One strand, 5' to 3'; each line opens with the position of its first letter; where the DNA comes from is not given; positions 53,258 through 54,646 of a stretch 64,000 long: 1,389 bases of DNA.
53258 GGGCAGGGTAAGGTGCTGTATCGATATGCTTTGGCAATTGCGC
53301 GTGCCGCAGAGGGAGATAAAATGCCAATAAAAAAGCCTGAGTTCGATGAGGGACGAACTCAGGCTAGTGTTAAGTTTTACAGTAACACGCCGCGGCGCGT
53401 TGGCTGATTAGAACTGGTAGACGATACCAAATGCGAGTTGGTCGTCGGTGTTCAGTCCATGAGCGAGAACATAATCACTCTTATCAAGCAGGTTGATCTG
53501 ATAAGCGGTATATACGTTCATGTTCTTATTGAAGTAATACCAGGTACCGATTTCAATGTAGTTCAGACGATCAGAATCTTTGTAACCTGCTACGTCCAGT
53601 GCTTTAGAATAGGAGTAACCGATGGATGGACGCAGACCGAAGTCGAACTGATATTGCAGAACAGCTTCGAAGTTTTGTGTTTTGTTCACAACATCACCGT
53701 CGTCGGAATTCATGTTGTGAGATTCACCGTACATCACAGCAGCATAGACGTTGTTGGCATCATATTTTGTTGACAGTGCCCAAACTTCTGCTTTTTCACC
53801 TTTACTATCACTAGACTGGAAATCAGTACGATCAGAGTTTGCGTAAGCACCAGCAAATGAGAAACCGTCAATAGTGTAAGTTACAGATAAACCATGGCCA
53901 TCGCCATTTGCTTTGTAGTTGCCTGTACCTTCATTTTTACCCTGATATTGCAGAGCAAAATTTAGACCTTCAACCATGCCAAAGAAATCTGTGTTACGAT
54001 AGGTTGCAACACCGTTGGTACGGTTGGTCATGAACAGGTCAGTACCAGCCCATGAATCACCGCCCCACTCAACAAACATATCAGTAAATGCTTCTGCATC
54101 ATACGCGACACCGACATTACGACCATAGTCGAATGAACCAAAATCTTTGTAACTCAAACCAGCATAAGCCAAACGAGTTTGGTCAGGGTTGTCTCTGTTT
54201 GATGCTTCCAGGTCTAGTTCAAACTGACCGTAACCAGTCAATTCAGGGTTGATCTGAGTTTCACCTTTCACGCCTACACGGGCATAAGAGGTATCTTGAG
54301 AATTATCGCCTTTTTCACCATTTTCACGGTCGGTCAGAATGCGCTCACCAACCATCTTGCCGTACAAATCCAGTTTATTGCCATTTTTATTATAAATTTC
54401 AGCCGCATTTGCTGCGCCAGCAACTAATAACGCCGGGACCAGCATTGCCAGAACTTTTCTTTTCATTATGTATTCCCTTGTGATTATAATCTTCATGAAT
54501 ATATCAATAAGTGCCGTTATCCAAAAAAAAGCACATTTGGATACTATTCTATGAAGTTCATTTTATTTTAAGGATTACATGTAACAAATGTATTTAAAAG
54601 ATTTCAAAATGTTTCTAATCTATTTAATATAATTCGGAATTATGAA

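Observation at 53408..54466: Porin gene yedS appears intact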

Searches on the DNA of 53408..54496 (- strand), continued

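Call 28: get_annotated_region(hit=H73, flank=300)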
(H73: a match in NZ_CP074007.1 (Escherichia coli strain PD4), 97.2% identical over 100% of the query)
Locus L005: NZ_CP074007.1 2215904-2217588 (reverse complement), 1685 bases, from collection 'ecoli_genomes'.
description: Escherichia coli strain PD4 chromosome, complete genome
organism: Escherichia coli strain PD4 (NCBI taxid 562)
replicon: chromosome; assembly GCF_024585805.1
host: Pig; source: Rectal Swab; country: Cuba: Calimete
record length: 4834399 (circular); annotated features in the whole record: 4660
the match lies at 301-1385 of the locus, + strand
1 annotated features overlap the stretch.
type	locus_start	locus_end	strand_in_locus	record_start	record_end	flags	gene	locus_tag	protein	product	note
CDS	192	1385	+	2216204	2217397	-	ompC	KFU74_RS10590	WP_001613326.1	porin OmpC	-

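Call 29: get_annotated_region(hit=H74, flank=300)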
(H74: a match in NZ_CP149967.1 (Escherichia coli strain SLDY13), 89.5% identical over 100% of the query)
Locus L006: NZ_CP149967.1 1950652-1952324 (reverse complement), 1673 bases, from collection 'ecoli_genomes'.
description: Escherichia coli strain SLDY13 chromosome, complete genome
organism: Escherichia coli strain SLDY13 (NCBI taxid 562)
replicon: chromosome; assembly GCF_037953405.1
host: Homo sapiens; source: urine; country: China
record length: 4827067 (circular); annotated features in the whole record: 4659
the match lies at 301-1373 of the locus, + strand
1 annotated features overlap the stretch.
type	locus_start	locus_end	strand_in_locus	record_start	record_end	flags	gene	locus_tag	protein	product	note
CDS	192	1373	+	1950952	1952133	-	ompC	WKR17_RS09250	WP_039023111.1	porin OmpC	-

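Call 30: get_annotated_region(hit=H77, flank=300)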
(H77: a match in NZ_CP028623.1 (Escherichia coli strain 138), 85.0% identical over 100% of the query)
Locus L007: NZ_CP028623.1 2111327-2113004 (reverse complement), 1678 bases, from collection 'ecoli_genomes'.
description: Escherichia coli strain 138 chromosome, complete genome
organism: Escherichia coli strain 138 (NCBI taxid 562)
replicon: chromosome; assembly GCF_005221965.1
host: -; source: cattle; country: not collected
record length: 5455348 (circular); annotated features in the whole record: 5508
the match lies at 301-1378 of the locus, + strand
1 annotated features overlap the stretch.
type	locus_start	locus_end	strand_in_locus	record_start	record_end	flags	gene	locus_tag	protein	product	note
CDS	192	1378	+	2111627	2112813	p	ompC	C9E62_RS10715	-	porin OmpC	frameshifted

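Call 31: get_annotated_region(hit=H80, flank=1500)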
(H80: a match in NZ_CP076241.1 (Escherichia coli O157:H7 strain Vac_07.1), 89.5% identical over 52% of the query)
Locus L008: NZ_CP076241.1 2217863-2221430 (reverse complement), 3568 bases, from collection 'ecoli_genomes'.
description: Escherichia coli O157:H7 strain Vac_07.1 chromosome, complete genome
organism: Escherichia coli O157:H7 strain Vac_07.1 (NCBI taxid 83334)
replicon: chromosome; assembly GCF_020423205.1
host: -; source: Rectal swab of live bovine cattle; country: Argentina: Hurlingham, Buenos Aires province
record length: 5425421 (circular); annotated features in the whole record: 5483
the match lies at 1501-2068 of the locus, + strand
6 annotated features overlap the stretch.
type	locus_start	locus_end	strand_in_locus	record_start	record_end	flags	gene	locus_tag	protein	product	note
CDS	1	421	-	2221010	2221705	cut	yedJ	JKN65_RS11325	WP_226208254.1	phosphohydrolase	-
CDS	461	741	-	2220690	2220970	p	drpB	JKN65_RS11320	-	cell division protein DrpB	frameshifted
CDS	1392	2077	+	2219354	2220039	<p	-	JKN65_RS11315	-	porin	frameshifted; incomplete; partial in the middle of a contig; missing C-terminus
CDS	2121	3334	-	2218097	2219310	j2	-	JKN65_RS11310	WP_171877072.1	IS3-like element IS1203 family transposase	programmed frameshift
sequence_feature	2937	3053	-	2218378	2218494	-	-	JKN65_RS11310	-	-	AL1L pseudoknot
CDS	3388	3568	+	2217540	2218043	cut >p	-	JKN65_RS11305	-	porin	incomplete; partial in the middle of a contig; missing N-terminus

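Call 46: get_annotated_region(hit=H53, flank=900)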
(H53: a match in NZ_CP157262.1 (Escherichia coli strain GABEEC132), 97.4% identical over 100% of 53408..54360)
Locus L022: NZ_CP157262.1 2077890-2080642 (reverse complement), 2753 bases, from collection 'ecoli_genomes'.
description: Escherichia coli strain GABEEC132 chromosome, complete genome
organism: Escherichia coli strain GABEEC132 (NCBI taxid 562)
replicon: chromosome; assembly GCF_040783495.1
host: Homo sapiens; source: Unstimulated saliva; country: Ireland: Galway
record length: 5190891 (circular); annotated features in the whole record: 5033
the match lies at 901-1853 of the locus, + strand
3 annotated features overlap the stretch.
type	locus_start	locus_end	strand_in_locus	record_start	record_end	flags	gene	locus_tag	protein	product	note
CDS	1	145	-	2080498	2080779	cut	drpB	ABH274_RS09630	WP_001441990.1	cell division protein DrpB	-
CDS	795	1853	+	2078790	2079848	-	-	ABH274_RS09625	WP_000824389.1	porin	-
CDS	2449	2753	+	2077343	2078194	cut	hchA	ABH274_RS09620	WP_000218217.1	glyoxalase III HchA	-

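Call 47: get_annotated_region(hit=H51, flank=900)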
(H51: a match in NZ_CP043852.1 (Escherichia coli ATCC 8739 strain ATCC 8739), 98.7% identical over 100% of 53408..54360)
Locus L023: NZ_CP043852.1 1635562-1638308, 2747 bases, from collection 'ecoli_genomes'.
description: Escherichia coli ATCC 8739 chromosome, complete genome
organism: Escherichia coli ATCC 8739 strain ATCC 8739 (NCBI taxid 481805)
replicon: chromosome; assembly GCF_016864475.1
host: not applicable; source: not applicable; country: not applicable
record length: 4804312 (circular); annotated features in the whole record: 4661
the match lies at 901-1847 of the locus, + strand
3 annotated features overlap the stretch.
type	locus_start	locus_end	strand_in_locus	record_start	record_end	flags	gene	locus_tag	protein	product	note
CDS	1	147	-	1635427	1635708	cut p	drpB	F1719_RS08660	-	cell division protein DrpB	internal stop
CDS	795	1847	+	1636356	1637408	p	-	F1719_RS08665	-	porin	internal stop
CDS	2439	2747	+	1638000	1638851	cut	hchA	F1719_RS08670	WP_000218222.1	glyoxalase III HchA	-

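Call 79: search_rna_families(sources=[L014, L016, L018, L020], threshold=gathering)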
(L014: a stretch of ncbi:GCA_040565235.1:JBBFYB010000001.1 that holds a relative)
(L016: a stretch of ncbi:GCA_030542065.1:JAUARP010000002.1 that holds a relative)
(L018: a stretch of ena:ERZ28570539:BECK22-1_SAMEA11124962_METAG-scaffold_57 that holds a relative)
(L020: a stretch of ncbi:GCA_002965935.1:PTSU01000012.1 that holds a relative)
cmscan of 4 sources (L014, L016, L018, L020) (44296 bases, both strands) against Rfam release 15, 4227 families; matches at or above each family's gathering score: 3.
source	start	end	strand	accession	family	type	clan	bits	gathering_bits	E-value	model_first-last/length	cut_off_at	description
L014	7367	7439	+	RF00005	tRNA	Gene; tRNA;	CL00001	72.6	29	4.2e-14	1-71/71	no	tRNA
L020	4588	4686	+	RF01401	rseX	Gene; sRNA;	-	68.8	50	4.9e-07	1-94/94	no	rseX Hfq binding RNA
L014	6289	6375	-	RF00005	tRNA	Gene; tRNA;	CL00001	57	29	8.1e-10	1-71/71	no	tRNA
